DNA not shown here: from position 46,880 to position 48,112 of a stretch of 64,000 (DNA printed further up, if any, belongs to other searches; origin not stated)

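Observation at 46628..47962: Cobalamin riboswitch placed in front of a LysR-type transcription factor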

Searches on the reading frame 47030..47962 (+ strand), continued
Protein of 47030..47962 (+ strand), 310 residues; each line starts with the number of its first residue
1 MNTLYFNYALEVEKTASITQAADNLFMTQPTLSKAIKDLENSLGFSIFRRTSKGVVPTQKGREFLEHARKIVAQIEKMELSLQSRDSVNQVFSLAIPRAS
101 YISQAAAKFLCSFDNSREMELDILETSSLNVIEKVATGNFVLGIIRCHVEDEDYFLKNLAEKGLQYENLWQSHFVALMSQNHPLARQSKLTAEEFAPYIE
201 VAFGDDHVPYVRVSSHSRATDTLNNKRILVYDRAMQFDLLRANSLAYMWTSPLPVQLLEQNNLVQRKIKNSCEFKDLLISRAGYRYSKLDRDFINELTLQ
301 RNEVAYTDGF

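Call 49: search_protein_families(library=ncbifam, proteins=[L086:10187-11134:+, L086:11147-12523:+, L086:12541-13335:+, L086:13727-15718:+, L086:16134-17105:+, L086:17102-18124:+, L083:17028-17894:+, L083:17910-18584:+, L002:9424-10689:+, L002:7186-8133:+], max_evalue=0.00001)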
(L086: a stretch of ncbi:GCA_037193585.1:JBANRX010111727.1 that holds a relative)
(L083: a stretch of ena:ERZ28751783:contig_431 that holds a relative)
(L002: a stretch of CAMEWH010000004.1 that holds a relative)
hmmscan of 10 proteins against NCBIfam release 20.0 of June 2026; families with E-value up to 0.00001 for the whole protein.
L086:10187-11134:+ (315 aa): 10 families
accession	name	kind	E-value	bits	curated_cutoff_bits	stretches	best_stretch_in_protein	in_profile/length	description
NF000824.0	PRK00066.1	subfamily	5.8e-99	331.4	339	1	3-313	7-314/316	L-lactate dehydrogenase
TIGR01771.1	L-LDH-NAD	equivalog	1.2e-95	320.3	303.55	1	7-307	1-298/299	L-lactate dehydrogenase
NF004863.0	PRK06223.1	subfamily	4.6e-81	272.4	283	1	3-313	4-307/313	malate dehydrogenase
TIGR01763.1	MalateDH_bact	equivalog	2.6e-62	210.8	351.85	1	3-310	2-302/305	malate dehydrogenase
NF041314.1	Malate_DH_Halo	equivalog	2.2e-55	188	550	1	3-308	2-298/304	malate dehydrogenase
TIGR01772.1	MDH_euk_gproteo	equivalog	2.7e-18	66.3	273.05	1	4-250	1-240/313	malate dehydrogenase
TIGR01759.1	MalateDH-SF1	subfamily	1.1e-15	57.5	345.65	1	72-306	82-320/327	malate dehydrogenase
NF003916.0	PRK05442.1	equivalog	5.8e-13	48.5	271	1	70-298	82-306/328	malate dehydrogenase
TIGR01758.1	MDH_euk_cyt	equivalog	1.1e-09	38.2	470.4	1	71-268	77-276/324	malate dehydrogenase, NAD-dependent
TIGR01756.1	LDH_protist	equivalog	2e-09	37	486.25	1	73-284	64-278/313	lactate dehydrogenase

L086:11147-12523:+ (458 aa): 16 families
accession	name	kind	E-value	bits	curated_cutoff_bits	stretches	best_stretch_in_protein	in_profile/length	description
TIGR00979.1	fumC_II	equivalog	3.1e-210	698.8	664.75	1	3-458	1-457/458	class II fumarate hydratase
NF009089.0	PRK12425.1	equivalog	1.9e-170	567.7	840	1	4-458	3-458/464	class II fumarate hydratase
NF008909.0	PRK12273.1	subfamily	2e-151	505.1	510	1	1-458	3-462/474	aspartate ammonia-lyase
TIGR00839.1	aspA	equivalog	3.3e-129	431.9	681.2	1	4-458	1-457/468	aspartate ammonia-lyase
NF011092.0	PRK14515.1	subfamily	1e-117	393.9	876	1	3-457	11-465/479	aspartate ammonia-lyase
TIGR00928.1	purB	equivalog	7.1e-21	74.5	326.2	1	135-410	94-361/436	adenylosuccinate lyase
TIGR02426.1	protocat_pcaB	equivalog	2.3e-18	66.2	355.75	1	129-348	90-298/338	3-carboxy-cis,cis-muconate cycloisomerase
NF006554.0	PRK09053.1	equivalog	3.9e-17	62.2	595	1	138-415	109-383/453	3-carboxy-cis,cis-muconate cycloisomerase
TIGR00838.1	argH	equivalog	8.8e-16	57.9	279.5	1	132-413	101-371/455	argininosuccinate lyase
NF004631.0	PRK05975.1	equivalog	1.2e-12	47.5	371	1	132-334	102-291/352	3-carboxy-cis,cis-muconate cycloisomerase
NF006500.1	PRK08937.2-4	subfamily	6.5e-12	45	626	1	155-339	123-300/448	adenylosuccinate lyase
NF052536.2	CoM_syn_XcbD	exception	3.3e-10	39.3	600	1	150-407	118-367/443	3-sulfopropionylcysteine synthase XcbD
NF008964.0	PRK12308.1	equivalog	1e-08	34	657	1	136-397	107-357/624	argininosuccinate lyase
NF052556.1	NtrsucLyaStm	equivalog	1.3e-08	34.1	650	1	135-402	115-383/466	nitrosuccinate lyase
NF002563.0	PRK02186.1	subfamily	1.3e-07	30.3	625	1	156-410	533-778/890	argininosuccinate lyase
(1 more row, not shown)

L086:12541-13335:+ (264 aa): 8 families
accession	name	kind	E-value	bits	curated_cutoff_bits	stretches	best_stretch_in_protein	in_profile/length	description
NF042965.1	MFR_anch_SdhE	equivalog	2.3e-42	145.5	500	1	2-236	2-233/282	8-methylmenaquinol:fumarate reductase membrane anchor subunit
TIGR03288.1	CoB_CoM_SS_B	equivalog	2.8e-39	135.1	345.15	1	2-237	1-239/290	CoB--CoM heterodisulfide reductase subunit B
NF041780.1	hetero_SS_HdrB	equivalog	1e-15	57.9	450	1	41-238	44-254/304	ferredoxin:CoB-CoM heterodisulfide reductase subunit HdrB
NF004898.0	PRK06259.1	equivalog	1.2e-07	30.8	385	0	188-254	414-486/488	fumarate reductase (CoM/CoB) subunit TfrB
NF045670.1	quin_L_LdhH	equivalog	2.4e-07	29.5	800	1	34-252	499-705/706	L-lactate dehydrogenase (quinone) large subunit LdhH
NF008369.0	PRK11168.1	equivalog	4.6e-06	25.8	278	0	187-257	328-400/401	anaerobic glycerol-3-phosphate dehydrogenase subunit C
NF008434.0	PRK11274.1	equivalog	6.7e-06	25.3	333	0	172-256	323-407/409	glycolate oxidase subunit GlcF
NF045663.1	diclust_near_Sec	equivalog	7.2e-06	24.4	530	0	191-254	458-521/759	pyridine nucleotide-disulfide oxidoreductase/dicluster-binding protein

L086:13727-15718:+ (663 aa): 23 families
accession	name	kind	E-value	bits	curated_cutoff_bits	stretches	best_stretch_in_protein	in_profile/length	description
NF040770.1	hetero_SS_HdrA2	exception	1.3e-237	790.7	1100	1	3-662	1-641/777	CoB-CoM heterodisulfide reductase HdrA2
NF041778.1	hetero_SS_HdrA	equivalog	7.2e-190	632.6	1400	1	2-662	6-651/771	ferredoxin:CoB-CoM heterodisulfide reductase subunit HdrA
NF041891.1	hdrA_Methbact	equivalog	5.6e-177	590.3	1300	1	3-662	2-636/762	ferredoxin:CoB-CoM heterodisulfide reductase subunit HdrA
NF042909.1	FMH_DH_FwdF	exception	5.7e-10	38.8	375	1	234-322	9-83/336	tungsten-dependent formylmethanofuran dehydrogenase subunit FwdF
NF009410.0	PRK12771.1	subfamily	8.5e-10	37.8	516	0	132-179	130-177/566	NAD(P)-binding protein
NF010590.0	PRK13984.1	equivalog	2.5e-09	35.8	946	0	583-646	48-110/611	putative oxidoreductase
TIGR01971.1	NuoI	subfamily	1.8e-08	34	113.05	0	583-646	40-100/121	NADH-quinone oxidoreductase, chain I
NF045637.1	carotdesatCrtDProt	equivalog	3e-08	32.6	580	1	144-200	2-58/485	1-hydroxycarotenoid 3,4-desaturase CrtD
TIGR04105.1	FeFe_hydrog_B1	subfamily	6.3e-08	31.7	450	0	579-647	136-208/462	monomeric [FeFe] hydrogenase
TIGR02179.1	PorD_KorD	subfamily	1.4e-07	31.5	60.05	0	583-645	23-73/78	2-oxoacid:acceptor oxidoreductase, delta subunit, pyruvate/2-ketoisovalerate family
NF058577.1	FdxA_fam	equivalog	5.4e-07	29.7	65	0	236-255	31-50/52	4Fe-4S ferredoxin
NF038196.1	ferrodoxin_EFR1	subfamily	8.4e-07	29.3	75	0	226-258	169-201/242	EFR1 family ferrodoxin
NF005560.0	PRK07233.1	equivalog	8.7e-07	28.1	252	1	143-183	3-43/435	hypothetical protein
NF005503.0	PRK07118.1-2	equivalog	8.8e-07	28.4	252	0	229-320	155-238/292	RnfABCDGE type electron transport complex subunit B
TIGR03467.1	HpnE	equivalog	9.4e-07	28.5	283.05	1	144-182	2-40/430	hydroxysqualene dehydroxylase HpnE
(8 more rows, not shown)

L086:16134-17105:+ (323 aa): 5 families
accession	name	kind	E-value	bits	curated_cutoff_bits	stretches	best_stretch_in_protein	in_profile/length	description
NF009226.0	PRK12576.1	equivalog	8.5e-09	35.2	344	1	180-271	135-225/317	succinate dehydrogenase/fumarate reductase iron-sulfur subunit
NF045670.1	quin_L_LdhH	equivalog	2.7e-07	29.3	800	1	199-284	302-384/706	L-lactate dehydrogenase (quinone) large subunit LdhH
TIGR00384.1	dhsB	subfamily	5e-06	26.1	88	1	185-270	126-212/222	succinate dehydrogenase and fumarate reductase iron-sulfur protein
NF004898.0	PRK06259.1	equivalog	6.7e-06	25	385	1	198-271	131-203/488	fumarate reductase (CoM/CoB) subunit TfrB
TIGR02176.1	pyruv_ox_red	equivalog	8.6e-06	23.9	911.35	0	199-273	681-758/1167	pyruvate:ferredoxin (flavodoxin) oxidoreductase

L086:17102-18124:+ (340 aa): 3 families
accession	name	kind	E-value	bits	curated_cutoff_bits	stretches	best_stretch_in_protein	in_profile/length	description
NF040829.1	sulfhyd_ShyB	equivalog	1.8e-48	165.3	690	1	3-337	5-331/334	NAD(P)-dependent hydrogenase/sulfhydrogenase 2 subunit beta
NF040833.1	sulfhyd_HydB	equivalog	1.8e-44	152.1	750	2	223-333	222-333/367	NADPH-dependent hydrogenase/sulfhydrogenase 1 subunit beta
TIGR02910.1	sulfite_red_A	equivalog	1.1e-38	133.3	323.15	1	54-334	62-325/334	anaerobic sulfite reductase subunit AsrA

L083:17028-17894:+ (288 aa): 24 families
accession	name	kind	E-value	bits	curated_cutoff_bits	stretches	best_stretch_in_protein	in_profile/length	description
NF006220.0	PRK08345.1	subfamily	2.6e-69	233.7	395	1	31-278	22-284/294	cytochrome-c3 hydrogenase subunit gamma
NF040835.1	sulfhyd_HydG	equivalog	1.5e-59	201.7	650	1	31-281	29-284/292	NADPH-dependent hydrogenase/sulfhydrogenase 1 subunit gamma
TIGR02911.1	sulfite_red_B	equivalog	4.9e-58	196.3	288.6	1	19-280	3-255/261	anaerobic sulfite reductase subunit AsrB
NF040830.1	sulfhyd_ShyC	equivalog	2.5e-54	184.4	600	1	30-278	15-278/288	NAD(P)-dependent hydrogenase/sulfhydrogenase 2 subunit gamma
NF000796.0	PRK00054.1-1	equivalog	2.3e-49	168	224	1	23-281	5-235/254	dihydroorotate dehydrogenase electron transfer subunit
NF000798.0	PRK00054.1-3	equivalog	8e-27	94.4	219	1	71-281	51-242/244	dihydroorotate dehydrogenase electron transfer subunit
NF000799.0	PRK00054.1-4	equivalog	1.1e-21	77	314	1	87-281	72-256/258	dihydroorotate dehydrogenase electron transfer subunit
NF040810.1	BenC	equivalog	1.2e-21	77.3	430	1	26-245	109-326/333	benzoate 1,2-dioxygenase electron transfer component BenC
NF008822.0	PRK11872.1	equivalog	4.2e-21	75.3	402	1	24-246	109-332/341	anthranilate 1,2-dioxygenase electron transfer component AntC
NF004862.0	PRK06222.1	subfamily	2.4e-20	73.2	220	1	33-282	11-249/281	sulfide/dihydroorotate dehydrogenase-like FAD/NAD-binding protein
TIGR01941.1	nqrF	equivalog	6.2e-20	71.5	295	1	88-244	238-398/405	NADH:ubiquinone reductase (Na(+)-transporting) subunit F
NF009414.0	PRK12778.1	equivalog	6.2e-20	71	1103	1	33-282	11-249/752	bifunctional dihydroorotate dehydrogenase B NAD binding subunit/NADPH-dependent glutamate synthase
NF045803.1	MethMoxFADbindMmoC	equivalog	7.8e-20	70.9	500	1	47-246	135-337/343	aromatic/alkene monooxygenase hydroxylase FAD-binding subunit MmoC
NF000797.0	PRK00054.1-2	equivalog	2.6e-18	66.3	270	1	93-280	86-264/267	dihydroorotate dehydrogenase electron transfer subunit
NF005963.0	PRK08051.1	equivalog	6.2e-17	61.7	230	1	49-245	28-226/233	NAD(P)H-flavin reductase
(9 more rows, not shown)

L083:17910-18584:+ (224 aa): 6 families
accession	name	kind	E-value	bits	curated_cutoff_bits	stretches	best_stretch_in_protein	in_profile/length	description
TIGR01945.1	rnfC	subfamily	2.1e-10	39.8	245.95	1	106-163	361-419/435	RnfABCDGE type electron transport complex subunit C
NF003454.1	PRK05035.1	equivalog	8.8e-10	37.7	345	1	100-162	359-422/556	electron transport complex subunit RsxC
TIGR00314.1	cdhA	equivalog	3.2e-09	35.1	781.3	1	99-163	393-454/784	CO dehydrogenase/acetyl-CoA synthase complex subunit alpha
NF004898.0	PRK06259.1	equivalog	1.5e-07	30.5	385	0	12-80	19-87/488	fumarate reductase (CoM/CoB) subunit TfrB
NF041837.1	rnfC_Methano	equivalog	3.2e-07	29.6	650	1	106-162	356-413/438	Rnf electron transport complex subunit RnfC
NF004616.0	PRK05950.1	subfamily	5.4e-06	25.7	228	0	29-71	48-84/238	succinate dehydrogenase iron-sulfur subunit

L002:9424-10689:+ (421 aa): 33 families (the best 25 are shown)
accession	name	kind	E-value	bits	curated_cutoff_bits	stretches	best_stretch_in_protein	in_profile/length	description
NF004900.0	PRK06263.1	equivalog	4.5e-96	322.6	718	1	12-397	44-427/546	fumarate reductase (CoM/CoB) subunit TfrA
TIGR00551.1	nadB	equivalog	7.4e-79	265.7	452.75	1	3-377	29-391/489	L-aspartate oxidase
TIGR01812.1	sdhA_frdA_Gneg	subfamily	1.4e-78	264.8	567.3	1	3-396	27-425/568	succinate dehydrogenase or fumarate reductase, flavoprotein subunit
NF005867.0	PRK07804.1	equivalog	4.3e-76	256.3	639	1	2-384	45-426/548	L-aspartate oxidase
NF005866.0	PRK07803.1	equivalog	1.2e-73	248.3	819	2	3-240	36-285/631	fumarate reductase/succinate dehydrogenase flavoprotein subunit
NF005978.0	PRK08071.1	equivalog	4.7e-69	233.2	621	1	2-379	29-392/514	L-aspartate oxidase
NF005636.0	PRK07395.1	subfamily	5.6e-69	232.8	723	1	3-378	39-409/560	L-aspartate oxidase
NF004724.0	PRK06069.1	subfamily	3.2e-67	227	826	1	3-384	36-423/577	succinate dehydrogenase/fumarate reductase flavoprotein subunit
NF005701.0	PRK07512.1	equivalog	4.7e-67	226.5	528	1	3-386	35-408/516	L-aspartate oxidase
NF006567.0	PRK09077.1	equivalog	7.4e-64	215.9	629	1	2-379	34-413/537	L-aspartate oxidase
NF004820.0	PRK06175.1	equivalog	4.9e-62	210.2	472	1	2-388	30-400/433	L-aspartate oxidase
TIGR01176.1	fum_red_Fp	equivalog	2.5e-60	204.7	932.7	1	3-382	33-420/580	fumarate reductase (quinol) flavoprotein subunit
TIGR01816.1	sdhA_forward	equivalog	3.1e-60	203.9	727.35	1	4-379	31-420/584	succinate dehydrogenase flavoprotein subunit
NF006686.0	PRK09231.1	equivalog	7.3e-60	203.1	854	1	3-383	35-423/598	fumarate reductase (quinol) flavoprotein subunit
NF042982.1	MFR_Fp_SdhA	equivalog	7.8e-60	203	1100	1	3-384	77-458/612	8-methylmenaquinol:fumarate reductase flavoprotein subunit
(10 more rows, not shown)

L002:7186-8133:+ (315 aa): 10 families
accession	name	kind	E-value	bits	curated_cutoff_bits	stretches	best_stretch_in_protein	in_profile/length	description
NF000824.0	PRK00066.1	subfamily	7.9e-102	340.8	339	1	3-313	7-314/316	L-lactate dehydrogenase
TIGR01771.1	L-LDH-NAD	equivalog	4.4e-97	325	303.55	1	7-308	1-299/299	L-lactate dehydrogenase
NF004863.0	PRK06223.1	subfamily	2e-83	280.1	283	1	3-314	4-308/313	malate dehydrogenase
TIGR01763.1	MalateDH_bact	equivalog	2.3e-65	220.8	351.85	1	3-311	2-303/305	malate dehydrogenase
NF041314.1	Malate_DH_Halo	equivalog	3.2e-58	197.3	550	1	3-311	2-301/304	malate dehydrogenase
TIGR01772.1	MDH_euk_gproteo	equivalog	2.4e-19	69.8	273.05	1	4-311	1-305/313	malate dehydrogenase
TIGR01759.1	MalateDH-SF1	subfamily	2.4e-15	56.3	345.65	1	70-307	80-321/327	malate dehydrogenase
NF003916.0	PRK05442.1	equivalog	1.2e-13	50.7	271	1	69-310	81-320/328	malate dehydrogenase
TIGR01756.1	LDH_protist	equivalog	3.1e-11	43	486.25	1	59-306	49-301/313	lactate dehydrogenase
TIGR01758.1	MDH_euk_cyt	equivalog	1.2e-09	38.1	470.4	1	69-308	75-317/324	malate dehydrogenase, NAD-dependent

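Call 54: find_encoding_contigs(protein=P0015, flank=2000, max_places=4)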
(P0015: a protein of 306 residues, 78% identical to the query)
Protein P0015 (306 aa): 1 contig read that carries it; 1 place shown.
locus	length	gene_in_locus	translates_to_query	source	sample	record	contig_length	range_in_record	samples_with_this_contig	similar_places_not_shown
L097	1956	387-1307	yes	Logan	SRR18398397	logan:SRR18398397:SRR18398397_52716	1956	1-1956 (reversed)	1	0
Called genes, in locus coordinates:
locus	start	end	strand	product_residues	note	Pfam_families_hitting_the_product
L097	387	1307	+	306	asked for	PF00126:HTH_1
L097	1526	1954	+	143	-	?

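Call 55: find_encoding_contigs(protein=P0009, flank=2000, max_places=4)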
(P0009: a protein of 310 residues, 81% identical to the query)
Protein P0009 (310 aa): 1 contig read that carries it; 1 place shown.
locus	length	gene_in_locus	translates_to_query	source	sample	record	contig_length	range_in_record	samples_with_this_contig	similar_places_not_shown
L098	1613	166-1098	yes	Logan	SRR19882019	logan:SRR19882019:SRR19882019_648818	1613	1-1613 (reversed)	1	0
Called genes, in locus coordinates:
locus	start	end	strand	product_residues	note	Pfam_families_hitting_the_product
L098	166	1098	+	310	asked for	PF00126:HTH_1, PF03466:LysR_substrate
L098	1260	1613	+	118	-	?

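Call 56: find_encoding_contigs(protein=P0016, flank=2000, max_places=4)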
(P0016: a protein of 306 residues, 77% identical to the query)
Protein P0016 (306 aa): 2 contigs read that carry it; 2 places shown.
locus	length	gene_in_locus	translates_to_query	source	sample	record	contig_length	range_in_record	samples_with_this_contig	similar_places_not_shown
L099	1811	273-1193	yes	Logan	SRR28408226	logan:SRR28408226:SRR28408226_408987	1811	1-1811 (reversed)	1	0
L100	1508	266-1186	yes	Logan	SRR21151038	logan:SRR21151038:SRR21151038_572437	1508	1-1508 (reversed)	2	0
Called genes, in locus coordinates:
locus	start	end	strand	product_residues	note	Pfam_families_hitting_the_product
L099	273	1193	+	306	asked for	PF00126:HTH_1, PF03466:LysR_substrate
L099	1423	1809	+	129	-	?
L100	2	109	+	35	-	?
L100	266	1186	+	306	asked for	PF00126:HTH_1, PF03466:LysR_substrate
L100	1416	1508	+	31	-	?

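Call 64: search_solved_structures(query=window:47030-47962:+, max_evalue=0.00001)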
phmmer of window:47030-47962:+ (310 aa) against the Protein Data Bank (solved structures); distinct sequences matched with E-value up to 0.00001: 24.
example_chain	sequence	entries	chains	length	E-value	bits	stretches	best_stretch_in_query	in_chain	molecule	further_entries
5z7h_A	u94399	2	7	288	8.1e-10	41.8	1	10-155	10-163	LysR family transcriptional regulator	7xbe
3m1e_A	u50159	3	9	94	2.2e-09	40.4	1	5-79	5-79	HTH-type transcriptional regulator benM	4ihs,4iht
8y6u_H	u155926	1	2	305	9.8e-09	38.3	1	15-93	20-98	Glycine cleavage system transcriptional activator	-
2h99_A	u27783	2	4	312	1.3e-08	37.8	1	5-89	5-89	HTH-type transcriptional regulator benM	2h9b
3k1m_A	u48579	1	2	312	1.4e-08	37.8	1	5-89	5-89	HTH-type transcriptional regulator benM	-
3k1n_A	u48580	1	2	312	1.4e-08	37.8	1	5-89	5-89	HTH-type transcriptional regulator benM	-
3k1p_A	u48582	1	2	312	1.4e-08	37.8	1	5-89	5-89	HTH-type transcriptional regulator benM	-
7w06_A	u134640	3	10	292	1.8e-08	37.4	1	5-186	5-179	Transcriptional regulator, LysR family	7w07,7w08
2h98_A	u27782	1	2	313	5.4e-08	35.8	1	5-152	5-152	HTH-type transcriptional regulator catM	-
3fxq_A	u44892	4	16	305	6e-08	35.7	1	11-86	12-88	LysR type regulator of tsaMBCD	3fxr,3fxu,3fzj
5y2v_A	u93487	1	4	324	1.7e-07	34.2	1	14-90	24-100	Rubisco operon transcriptional regulator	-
8h3v_S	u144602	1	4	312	2e-07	34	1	10-207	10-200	NtcB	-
4gwo_A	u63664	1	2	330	2.3e-07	33.8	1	7-201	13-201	HTH-type transcriptional regulator CysB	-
1al3_A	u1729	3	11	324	3.5e-07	33.2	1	7-201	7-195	CYS REGULON TRANSCRIPTIONAL ACTIVATOR CYSB | HTH-type transcriptional regulator CysB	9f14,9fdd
1uth_B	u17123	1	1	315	2.3e-06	30.5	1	16-93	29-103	LYSR-TYPE REGULATORY PROTEIN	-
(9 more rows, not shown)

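Call 81: search_protein_families(library=pfam, proteins=[L001:1760-2746:-])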
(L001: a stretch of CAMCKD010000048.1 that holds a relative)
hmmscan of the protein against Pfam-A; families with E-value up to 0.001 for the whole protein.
L001:1760-2746:- (328 aa): 2 families
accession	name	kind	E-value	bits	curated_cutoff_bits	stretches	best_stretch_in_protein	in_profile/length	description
PF00126.33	HTH_1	-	3.3e-15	56.2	26.6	1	22-80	2-60/60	Bacterial regulatory helix-turn-helix protein, lysR family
PF03466.25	LysR_substrate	-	1.1e-07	31.9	28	1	133-317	31-206/209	LysR substrate binding domain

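Call 84: search_protein_families(library=pfam, proteins=[L098:1260-1613:+, L099:1423-1809:+, L097:1526-1954:+, L089:1398-1949:+], max_evalue=0.01)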
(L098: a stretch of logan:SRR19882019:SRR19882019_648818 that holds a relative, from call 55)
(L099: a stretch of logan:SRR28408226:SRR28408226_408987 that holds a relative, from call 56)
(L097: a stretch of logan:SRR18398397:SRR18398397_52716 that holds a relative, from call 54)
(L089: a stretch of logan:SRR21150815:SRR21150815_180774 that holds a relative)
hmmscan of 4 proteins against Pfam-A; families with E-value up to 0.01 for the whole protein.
L098:1260-1613:+ (118 aa): 1 family
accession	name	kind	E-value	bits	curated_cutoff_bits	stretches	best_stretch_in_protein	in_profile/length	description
PF25323.1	6TM_PilS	-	0.0038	17.4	27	1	18-93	28-98/189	PilS-like transmembrane domain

L099:1423-1809:+ (129 aa): 2 families
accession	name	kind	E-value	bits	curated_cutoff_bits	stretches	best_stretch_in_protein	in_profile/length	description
PF00465.25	Fe-ADH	-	1e-29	103.7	31.3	1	7-117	1-111/168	Iron-containing alcohol dehydrogenase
PF13685.12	Fe-ADH_2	-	9.9e-08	32.6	28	1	21-102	15-93/149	Iron-containing alcohol dehydrogenase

L097:1526-1954:+ (143 aa): 2 families
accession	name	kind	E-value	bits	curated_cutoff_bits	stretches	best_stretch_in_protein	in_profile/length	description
PF00465.25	Fe-ADH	-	2.1e-33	115.8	31.3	1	7-143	1-136/168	Iron-containing alcohol dehydrogenase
PF13685.12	Fe-ADH_2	-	6.4e-08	33.2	28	1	21-108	15-99/149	Iron-containing alcohol dehydrogenase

L089:1398-1949:+ (184 aa): 11 families
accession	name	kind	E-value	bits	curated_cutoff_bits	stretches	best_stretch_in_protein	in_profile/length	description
PF00056.29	Ldh_1_N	-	1.5e-42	145.4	27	1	3-141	1-141/141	lactate/malate dehydrogenase, NAD binding domain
PF02866.23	Ldh_1_C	-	3.2e-09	37.5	22.6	1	144-183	1-40/174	lactate/malate dehydrogenase, alpha/beta C-terminal domain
PF02056.22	Glyco_hydro_4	-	2.1e-06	27.9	23.2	1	94-133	120-159/183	Family 4 glycosyl hydrolase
PF03807.23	F420_oxidored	-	6.4e-05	23.9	21.6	1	4-75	1-65/94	NADP oxidoreductase coenzyme F420-dependent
PF00899.27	ThiF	-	0.00014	21.5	28.1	1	3-35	21-52/238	ThiF family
PF02254.24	TrkA_N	-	0.00019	22.2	23.8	1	5-40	1-34/116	TrkA-N domain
PF03435.24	Sacchrp_dh_NADP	-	0.0013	19.5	25.1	1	5-43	1-39/129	Saccharopine dehydrogenase NADP binding domain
PF01266.30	DAO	-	0.0021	18.1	27.9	1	4-86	1-58/353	FAD dependent oxidoreductase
PF03721.20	UDPG_MGDP_dh_N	-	0.0034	17.4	27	1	4-39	2-35/187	UDP-glucose/GDP-mannose dehydrogenase family, NAD binding domain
PF02737.24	3HCDH_N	-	0.0071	16.7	22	1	4-40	1-35/180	3-hydroxyacyl-CoA dehydrogenase, NAD binding domain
PF13412.12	HTH_24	-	0.0083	16.1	21.9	0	152-170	20-38/48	Winged helix-turn-helix DNA-binding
